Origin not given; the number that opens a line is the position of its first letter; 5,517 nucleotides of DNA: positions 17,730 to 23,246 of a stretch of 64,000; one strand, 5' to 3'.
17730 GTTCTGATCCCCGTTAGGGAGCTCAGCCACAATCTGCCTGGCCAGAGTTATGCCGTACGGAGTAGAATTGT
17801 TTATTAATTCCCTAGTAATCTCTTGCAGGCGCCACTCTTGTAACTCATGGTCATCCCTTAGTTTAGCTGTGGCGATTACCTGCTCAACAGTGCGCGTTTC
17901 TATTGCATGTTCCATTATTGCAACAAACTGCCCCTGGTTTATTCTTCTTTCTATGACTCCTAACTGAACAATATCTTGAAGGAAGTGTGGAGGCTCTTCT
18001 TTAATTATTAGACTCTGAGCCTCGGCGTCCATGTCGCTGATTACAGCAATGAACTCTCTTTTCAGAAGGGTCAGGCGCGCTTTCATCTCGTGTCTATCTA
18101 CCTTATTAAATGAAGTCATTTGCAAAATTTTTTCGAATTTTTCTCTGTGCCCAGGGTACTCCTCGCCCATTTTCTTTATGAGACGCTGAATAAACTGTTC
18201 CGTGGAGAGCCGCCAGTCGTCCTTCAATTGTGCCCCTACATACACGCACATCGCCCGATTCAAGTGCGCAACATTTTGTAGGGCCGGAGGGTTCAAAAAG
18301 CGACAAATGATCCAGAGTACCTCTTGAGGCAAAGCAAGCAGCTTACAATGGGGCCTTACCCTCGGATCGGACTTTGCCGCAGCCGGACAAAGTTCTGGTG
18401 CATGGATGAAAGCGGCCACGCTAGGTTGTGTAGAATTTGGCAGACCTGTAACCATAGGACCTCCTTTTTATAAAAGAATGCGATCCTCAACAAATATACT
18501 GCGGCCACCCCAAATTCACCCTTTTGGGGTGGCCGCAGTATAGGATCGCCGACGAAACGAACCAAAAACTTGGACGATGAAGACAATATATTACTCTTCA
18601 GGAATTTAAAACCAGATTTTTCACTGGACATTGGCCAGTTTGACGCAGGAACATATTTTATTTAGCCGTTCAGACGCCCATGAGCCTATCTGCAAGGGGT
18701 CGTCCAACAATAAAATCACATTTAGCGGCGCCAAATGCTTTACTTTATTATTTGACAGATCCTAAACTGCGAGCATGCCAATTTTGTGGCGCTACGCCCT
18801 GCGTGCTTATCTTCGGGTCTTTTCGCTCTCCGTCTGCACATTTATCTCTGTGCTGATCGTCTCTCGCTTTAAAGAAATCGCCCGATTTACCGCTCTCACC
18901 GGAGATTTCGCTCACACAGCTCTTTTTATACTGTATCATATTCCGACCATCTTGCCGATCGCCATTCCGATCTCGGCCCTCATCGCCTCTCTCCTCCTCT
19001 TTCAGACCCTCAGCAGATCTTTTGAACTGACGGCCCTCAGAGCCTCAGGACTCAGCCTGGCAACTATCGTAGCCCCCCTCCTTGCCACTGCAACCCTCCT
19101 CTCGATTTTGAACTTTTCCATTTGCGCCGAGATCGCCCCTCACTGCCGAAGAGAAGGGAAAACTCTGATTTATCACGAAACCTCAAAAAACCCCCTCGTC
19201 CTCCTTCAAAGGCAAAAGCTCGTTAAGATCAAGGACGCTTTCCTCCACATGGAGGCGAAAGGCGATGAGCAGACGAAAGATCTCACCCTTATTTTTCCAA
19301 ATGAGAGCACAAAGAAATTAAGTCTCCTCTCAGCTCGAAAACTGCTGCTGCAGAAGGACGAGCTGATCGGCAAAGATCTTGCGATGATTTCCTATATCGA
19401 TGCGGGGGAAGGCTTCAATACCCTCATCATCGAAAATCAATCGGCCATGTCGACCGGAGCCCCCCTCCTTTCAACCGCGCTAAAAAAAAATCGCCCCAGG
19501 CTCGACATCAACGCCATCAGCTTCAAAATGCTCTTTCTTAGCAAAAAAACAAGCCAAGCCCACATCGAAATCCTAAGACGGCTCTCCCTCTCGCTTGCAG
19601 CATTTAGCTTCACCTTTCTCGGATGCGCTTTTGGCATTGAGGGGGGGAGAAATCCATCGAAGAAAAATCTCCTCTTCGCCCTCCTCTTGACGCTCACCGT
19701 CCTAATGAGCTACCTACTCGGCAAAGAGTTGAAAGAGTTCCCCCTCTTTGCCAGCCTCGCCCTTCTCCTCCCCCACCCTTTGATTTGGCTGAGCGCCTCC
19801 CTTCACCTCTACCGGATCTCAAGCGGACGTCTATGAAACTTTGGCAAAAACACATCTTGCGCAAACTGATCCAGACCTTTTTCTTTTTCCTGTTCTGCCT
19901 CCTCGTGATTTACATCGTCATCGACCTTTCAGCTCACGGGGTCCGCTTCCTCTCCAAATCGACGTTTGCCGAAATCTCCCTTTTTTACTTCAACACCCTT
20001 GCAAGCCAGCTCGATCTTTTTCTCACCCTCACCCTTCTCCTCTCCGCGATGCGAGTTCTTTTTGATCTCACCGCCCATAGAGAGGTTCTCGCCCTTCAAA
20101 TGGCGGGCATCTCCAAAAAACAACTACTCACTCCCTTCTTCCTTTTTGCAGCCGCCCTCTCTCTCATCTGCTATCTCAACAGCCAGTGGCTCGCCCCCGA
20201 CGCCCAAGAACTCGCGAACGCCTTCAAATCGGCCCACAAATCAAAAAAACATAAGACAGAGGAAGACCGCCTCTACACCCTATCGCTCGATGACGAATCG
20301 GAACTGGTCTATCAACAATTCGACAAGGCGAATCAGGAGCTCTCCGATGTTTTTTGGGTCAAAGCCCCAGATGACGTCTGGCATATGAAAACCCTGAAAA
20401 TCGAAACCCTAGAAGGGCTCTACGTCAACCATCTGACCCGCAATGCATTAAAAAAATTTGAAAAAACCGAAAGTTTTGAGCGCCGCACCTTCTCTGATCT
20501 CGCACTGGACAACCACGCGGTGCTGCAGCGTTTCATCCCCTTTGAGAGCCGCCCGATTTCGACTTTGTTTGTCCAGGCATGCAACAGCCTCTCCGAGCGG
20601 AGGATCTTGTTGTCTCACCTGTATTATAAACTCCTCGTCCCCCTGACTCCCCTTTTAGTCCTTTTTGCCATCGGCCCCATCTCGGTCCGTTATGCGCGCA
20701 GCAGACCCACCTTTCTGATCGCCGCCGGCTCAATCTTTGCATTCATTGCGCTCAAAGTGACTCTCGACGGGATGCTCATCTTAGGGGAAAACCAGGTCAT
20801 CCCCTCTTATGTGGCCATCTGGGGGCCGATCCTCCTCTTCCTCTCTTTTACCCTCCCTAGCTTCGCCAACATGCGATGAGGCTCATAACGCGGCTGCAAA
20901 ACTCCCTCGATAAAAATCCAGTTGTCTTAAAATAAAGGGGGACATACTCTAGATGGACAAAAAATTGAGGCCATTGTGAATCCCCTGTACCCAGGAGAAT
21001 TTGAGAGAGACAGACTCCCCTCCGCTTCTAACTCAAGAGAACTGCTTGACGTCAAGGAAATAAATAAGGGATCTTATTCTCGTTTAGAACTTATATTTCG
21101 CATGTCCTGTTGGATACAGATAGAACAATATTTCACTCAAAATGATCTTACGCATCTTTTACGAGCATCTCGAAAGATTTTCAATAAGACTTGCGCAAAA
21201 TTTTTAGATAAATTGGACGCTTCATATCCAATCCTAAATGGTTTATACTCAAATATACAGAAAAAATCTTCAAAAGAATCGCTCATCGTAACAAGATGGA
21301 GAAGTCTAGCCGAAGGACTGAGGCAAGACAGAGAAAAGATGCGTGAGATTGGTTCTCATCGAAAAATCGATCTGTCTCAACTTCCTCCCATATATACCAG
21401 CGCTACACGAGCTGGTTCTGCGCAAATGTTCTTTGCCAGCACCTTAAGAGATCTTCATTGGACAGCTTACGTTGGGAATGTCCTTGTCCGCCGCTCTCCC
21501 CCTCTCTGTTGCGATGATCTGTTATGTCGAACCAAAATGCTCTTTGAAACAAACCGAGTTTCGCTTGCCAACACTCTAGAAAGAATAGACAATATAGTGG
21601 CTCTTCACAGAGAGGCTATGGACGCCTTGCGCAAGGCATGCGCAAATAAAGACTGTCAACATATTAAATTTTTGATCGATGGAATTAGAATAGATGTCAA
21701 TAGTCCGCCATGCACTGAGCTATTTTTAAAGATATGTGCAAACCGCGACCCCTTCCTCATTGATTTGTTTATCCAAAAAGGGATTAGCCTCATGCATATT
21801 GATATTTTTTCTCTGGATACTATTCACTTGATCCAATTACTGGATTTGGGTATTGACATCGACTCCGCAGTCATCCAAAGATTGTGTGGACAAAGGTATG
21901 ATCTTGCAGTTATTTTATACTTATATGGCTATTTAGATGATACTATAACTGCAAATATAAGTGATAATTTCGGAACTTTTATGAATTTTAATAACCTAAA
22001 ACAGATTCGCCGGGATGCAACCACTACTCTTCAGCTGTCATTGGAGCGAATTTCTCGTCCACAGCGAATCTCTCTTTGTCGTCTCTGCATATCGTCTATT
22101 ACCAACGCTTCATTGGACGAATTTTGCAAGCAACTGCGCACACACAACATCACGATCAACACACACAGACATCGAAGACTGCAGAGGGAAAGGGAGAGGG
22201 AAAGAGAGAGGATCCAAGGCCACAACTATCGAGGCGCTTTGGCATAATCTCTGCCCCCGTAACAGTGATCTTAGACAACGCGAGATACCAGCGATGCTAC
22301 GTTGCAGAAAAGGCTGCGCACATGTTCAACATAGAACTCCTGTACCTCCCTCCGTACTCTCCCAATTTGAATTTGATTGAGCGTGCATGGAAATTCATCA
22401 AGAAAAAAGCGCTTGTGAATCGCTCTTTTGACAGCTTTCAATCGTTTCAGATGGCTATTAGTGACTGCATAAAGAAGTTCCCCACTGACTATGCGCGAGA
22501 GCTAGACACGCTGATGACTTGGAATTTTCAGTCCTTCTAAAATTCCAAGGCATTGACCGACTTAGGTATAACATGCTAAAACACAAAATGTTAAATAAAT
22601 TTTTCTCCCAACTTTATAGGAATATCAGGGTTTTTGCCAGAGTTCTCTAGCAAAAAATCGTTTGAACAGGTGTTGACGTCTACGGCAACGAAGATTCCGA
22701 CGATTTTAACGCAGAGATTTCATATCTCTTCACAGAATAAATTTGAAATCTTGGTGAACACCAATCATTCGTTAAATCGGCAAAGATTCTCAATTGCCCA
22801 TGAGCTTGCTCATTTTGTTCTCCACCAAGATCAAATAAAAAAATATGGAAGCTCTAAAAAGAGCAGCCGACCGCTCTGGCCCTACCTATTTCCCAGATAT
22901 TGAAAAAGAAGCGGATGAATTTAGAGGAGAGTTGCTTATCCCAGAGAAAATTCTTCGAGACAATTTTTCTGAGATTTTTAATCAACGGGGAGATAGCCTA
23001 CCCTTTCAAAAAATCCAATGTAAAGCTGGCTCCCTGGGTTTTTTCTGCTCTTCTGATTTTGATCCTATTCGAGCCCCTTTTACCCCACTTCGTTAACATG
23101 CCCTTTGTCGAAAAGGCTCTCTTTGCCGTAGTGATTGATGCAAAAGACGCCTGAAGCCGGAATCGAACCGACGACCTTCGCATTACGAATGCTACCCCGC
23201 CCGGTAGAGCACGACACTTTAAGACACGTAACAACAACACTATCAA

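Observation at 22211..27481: A 5-kb graveyard of mobile/defence-type genes: candidate decaying genomic island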

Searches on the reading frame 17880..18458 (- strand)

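Call 82: search_protein_families(library=pfam, max_evalue=0.01, proteins=[window:17880-18458:-])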
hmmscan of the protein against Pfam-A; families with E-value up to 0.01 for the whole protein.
window:17880-18458:- (193 aa): 1 family
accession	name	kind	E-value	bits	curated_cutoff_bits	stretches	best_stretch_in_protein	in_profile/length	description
PF12937.12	F-box-like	-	0.0081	16.3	24.3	0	41-69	2-30/47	F-box-like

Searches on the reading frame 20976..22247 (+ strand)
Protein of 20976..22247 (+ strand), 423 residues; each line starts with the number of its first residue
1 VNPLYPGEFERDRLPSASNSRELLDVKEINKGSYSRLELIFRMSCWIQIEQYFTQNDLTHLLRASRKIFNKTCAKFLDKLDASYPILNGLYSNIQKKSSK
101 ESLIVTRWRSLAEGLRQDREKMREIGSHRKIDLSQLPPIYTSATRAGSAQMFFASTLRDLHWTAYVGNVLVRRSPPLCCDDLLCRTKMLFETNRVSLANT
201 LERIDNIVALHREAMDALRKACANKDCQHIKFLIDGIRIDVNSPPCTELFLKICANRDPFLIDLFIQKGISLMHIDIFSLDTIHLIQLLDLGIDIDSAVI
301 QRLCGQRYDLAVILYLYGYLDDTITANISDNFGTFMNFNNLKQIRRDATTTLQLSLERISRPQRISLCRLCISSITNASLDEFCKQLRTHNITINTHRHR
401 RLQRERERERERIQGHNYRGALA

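Call 4: search_protein_families(library=pfam, max_evalue=0.01, proteins=[window:20976-22247:+])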
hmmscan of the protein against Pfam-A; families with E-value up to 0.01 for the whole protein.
window:20976-22247:+ (423 aa): 0 families

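Call 5: search_protein_families(library=padloc, max_evalue=0.01, proteins=[window:20976-22247:+])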
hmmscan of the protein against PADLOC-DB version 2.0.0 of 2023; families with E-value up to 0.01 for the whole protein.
window:20976-22247:+ (423 aa): 0 families

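Call 28: search_protein_families(library=pfam, max_evalue=1, proteins=[window:20976-22247:+])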
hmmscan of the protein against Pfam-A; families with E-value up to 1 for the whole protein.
window:20976-22247:+ (423 aa): 1 family
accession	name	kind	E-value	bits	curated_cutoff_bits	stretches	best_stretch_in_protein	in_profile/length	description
PF13606.12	Ank_3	-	0.2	12.8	22.3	0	217-242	5-29/30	Ankyrin repeat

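Call 29: search_protein_families(library=ncbifam, max_evalue=0.1, proteins=[window:20976-22247:+])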
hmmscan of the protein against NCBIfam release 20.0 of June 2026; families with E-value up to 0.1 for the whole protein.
window:20976-22247:+ (423 aa): 0 families

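Call 51: search_protein_representatives(protein=window:20976-22247:+)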
Query: 423 residues. Proteins with E-value up to 0.001 (for the whole library): 8; up to 1e-10: 6; up to 1e-30: 3. The best 8 are listed.
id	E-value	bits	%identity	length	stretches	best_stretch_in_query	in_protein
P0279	2.3e-91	323.1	100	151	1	273-423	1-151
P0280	1.2e-42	162.7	33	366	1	60-401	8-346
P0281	3.0e-34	135.0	31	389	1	47-394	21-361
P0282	9.5e-12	60.9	36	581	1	214-354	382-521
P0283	1.8e-11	60.0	36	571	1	207-324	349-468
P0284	3.9e-11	58.9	36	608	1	207-362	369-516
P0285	2.4e-05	39.8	29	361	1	209-334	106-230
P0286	1.6e-04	37.1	31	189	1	260-404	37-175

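Call 55: search_protein_families(library=phrogs, max_evalue=0.001, proteins=[window:20976-22247:+])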
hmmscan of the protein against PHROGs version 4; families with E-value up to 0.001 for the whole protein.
window:20976-22247:+ (423 aa): 0 families

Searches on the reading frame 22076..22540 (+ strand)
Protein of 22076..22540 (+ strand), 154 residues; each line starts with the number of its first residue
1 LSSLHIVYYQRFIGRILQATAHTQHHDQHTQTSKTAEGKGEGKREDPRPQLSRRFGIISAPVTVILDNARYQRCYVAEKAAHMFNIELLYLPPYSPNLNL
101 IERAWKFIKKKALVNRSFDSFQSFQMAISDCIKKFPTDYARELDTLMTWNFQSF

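Call 4: search_protein_families(library=pfam, max_evalue=0.01, proteins=[window:22076-22540:+])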
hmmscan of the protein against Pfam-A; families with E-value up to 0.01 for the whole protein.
window:22076-22540:+ (154 aa): 1 family
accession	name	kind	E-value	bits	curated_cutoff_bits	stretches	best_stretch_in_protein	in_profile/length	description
PF13358.12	DDE_3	-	4.2e-16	59.5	28.6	1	61-124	80-145/146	DDE superfamily endonuclease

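Call 5: search_protein_families(library=padloc, max_evalue=0.01, proteins=[window:22076-22540:+])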
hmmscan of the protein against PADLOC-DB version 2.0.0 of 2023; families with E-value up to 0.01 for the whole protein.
window:22076-22540:+ (154 aa): 1 family
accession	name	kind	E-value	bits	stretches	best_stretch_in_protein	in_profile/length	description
PDLC04896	PDC-S06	-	0.0089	12.7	0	97-147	115-165/732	-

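Call 29: search_protein_families(library=ncbifam, max_evalue=0.1, proteins=[window:22076-22540:+])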
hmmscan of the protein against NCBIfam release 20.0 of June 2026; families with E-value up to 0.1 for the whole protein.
window:22076-22540:+ (154 aa): 1 family
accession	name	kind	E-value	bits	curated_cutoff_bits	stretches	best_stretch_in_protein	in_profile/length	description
NF033545.0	transpos_IS630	equivalog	2.9e-22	79.5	100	1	59-134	222-297/299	IS630 family transposase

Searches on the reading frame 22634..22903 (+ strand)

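Call 4: search_protein_families(library=pfam, max_evalue=0.01, proteins=[window:22634-22903:+])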
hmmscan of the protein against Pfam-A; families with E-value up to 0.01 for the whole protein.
window:22634-22903:+ (89 aa): 2 families
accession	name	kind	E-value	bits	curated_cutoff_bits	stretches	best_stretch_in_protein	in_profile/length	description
PF06114.19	Peptidase_M78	-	7e-12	45.7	22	1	20-69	12-61/123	IrrE N-terminal-like domain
PF07906.18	Toxin_15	-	0.0013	18.8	25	1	2-73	22-93/278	ShET2 enterotoxin, N-terminal region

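Call 5: search_protein_families(library=padloc, max_evalue=0.01, proteins=[window:22634-22903:+])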
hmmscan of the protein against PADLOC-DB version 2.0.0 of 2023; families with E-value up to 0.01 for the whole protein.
window:22634-22903:+ (89 aa): 16 families
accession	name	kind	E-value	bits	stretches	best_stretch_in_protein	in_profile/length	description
PDLC04141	capP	-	4.3e-11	40.8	1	33-71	50-87/242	capP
PDLC03944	RmrA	-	4e-08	30.7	1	25-68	173-217/384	-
PDLC03949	RmrA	-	1.5e-07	28.6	1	33-69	172-208/363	-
PDLC03954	RmrA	-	6.8e-07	26.5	1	34-75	191-233/380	-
PDLC03950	RmrA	-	8.8e-07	26.2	1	29-69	175-215/369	-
PDLC03943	RmrA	-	1.3e-06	25.8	1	42-66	184-208/370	-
PDLC03945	RmrA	-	1.5e-06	25.6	1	32-66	190-224/394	-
PDLC03948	RmrA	-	1.8e-06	25.1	1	34-66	191-223/397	-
PDLC03947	RmrA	-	2.8e-06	24.4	1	33-71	190-229/383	-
PDLC03952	RmrA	-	3e-06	24.3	1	34-66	204-236/395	-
PDLC03953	RmrA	-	1.6e-05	22.4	1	45-69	203-227/373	-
PDLC03951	RmrA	-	1.8e-05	21.9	1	39-70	194-224/400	-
PDLC03956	RmrA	-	0.00014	19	1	38-66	194-222/399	-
PDLC04776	PDC-M69B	-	0.00016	19.5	1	29-66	60-97/272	-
PDLC03946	RmrA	-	0.00017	18.4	1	33-70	173-210/357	-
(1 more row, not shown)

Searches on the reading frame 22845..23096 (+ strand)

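Call 4: search_protein_families(library=pfam, max_evalue=0.01, proteins=[window:22845-23096:+])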
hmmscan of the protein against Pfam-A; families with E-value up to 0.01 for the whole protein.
window:22845-23096:+ (83 aa): 0 families

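Call 5: search_protein_families(library=padloc, max_evalue=0.01, proteins=[window:22845-23096:+])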
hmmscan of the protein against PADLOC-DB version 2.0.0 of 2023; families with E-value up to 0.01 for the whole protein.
window:22845-23096:+ (83 aa): 3 families
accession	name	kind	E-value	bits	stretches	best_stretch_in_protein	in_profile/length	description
PDLC04141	capP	-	0.00029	18.4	1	12-42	93-123/242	capP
PDLC03945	RmrA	-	0.0011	16.2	1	16-48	235-264/394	-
PDLC03952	RmrA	-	0.0088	12.9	1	17-52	249-281/395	-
